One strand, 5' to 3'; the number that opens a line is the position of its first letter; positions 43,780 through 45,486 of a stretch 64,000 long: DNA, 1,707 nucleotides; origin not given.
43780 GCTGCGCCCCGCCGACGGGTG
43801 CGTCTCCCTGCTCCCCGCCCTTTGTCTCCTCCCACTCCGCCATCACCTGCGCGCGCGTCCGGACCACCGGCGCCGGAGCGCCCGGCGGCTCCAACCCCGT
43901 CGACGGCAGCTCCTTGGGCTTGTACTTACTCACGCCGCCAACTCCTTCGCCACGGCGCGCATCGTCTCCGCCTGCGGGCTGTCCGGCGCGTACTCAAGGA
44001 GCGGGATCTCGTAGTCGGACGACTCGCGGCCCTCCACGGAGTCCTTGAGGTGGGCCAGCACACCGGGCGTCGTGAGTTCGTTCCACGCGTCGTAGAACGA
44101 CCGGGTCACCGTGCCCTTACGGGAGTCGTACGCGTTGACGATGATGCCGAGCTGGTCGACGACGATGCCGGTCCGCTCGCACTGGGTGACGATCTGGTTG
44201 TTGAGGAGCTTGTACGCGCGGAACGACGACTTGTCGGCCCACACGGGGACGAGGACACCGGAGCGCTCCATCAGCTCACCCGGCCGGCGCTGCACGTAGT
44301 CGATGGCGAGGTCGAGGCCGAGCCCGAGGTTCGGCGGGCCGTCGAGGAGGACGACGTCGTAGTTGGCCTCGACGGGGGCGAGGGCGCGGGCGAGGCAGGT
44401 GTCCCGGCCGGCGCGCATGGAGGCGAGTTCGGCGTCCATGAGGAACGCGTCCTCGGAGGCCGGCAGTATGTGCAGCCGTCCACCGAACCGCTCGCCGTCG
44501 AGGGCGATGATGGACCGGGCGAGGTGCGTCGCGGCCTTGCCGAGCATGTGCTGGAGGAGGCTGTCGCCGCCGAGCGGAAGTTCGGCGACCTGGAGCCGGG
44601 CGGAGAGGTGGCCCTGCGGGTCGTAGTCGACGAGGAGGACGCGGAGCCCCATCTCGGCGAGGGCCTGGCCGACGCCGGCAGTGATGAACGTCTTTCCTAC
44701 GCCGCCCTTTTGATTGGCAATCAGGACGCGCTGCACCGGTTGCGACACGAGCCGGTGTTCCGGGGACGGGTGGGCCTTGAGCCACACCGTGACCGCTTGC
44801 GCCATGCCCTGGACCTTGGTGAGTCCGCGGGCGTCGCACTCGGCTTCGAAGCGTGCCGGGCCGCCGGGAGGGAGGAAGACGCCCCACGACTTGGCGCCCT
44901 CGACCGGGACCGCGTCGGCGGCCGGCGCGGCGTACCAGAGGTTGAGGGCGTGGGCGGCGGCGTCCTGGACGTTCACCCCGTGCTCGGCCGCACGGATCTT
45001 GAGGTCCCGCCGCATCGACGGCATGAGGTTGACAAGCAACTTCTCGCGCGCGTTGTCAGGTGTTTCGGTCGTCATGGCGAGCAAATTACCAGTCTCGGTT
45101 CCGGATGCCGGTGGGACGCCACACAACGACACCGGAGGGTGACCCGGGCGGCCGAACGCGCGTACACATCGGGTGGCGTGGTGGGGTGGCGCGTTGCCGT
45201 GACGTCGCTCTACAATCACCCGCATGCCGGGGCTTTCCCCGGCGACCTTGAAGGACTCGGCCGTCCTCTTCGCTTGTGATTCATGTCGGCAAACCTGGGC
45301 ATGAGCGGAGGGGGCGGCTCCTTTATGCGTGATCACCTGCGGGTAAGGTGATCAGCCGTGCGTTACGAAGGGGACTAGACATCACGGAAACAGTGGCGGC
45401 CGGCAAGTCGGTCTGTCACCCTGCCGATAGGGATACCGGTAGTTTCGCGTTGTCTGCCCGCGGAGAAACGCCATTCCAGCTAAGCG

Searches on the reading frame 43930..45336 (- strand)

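Call 131: search_protein_families(library=phrogs, proteins=[window:43930-45336:-], max_evalue=0.00001)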
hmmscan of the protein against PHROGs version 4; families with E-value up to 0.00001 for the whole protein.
window:43930-45336:- (468 aa): 1 family
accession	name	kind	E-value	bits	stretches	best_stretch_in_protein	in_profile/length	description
phrog_164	-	DNA, RNA and nucleotide metabolism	6.4e-34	118.8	1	177-467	201-470/500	ParA-like partition protein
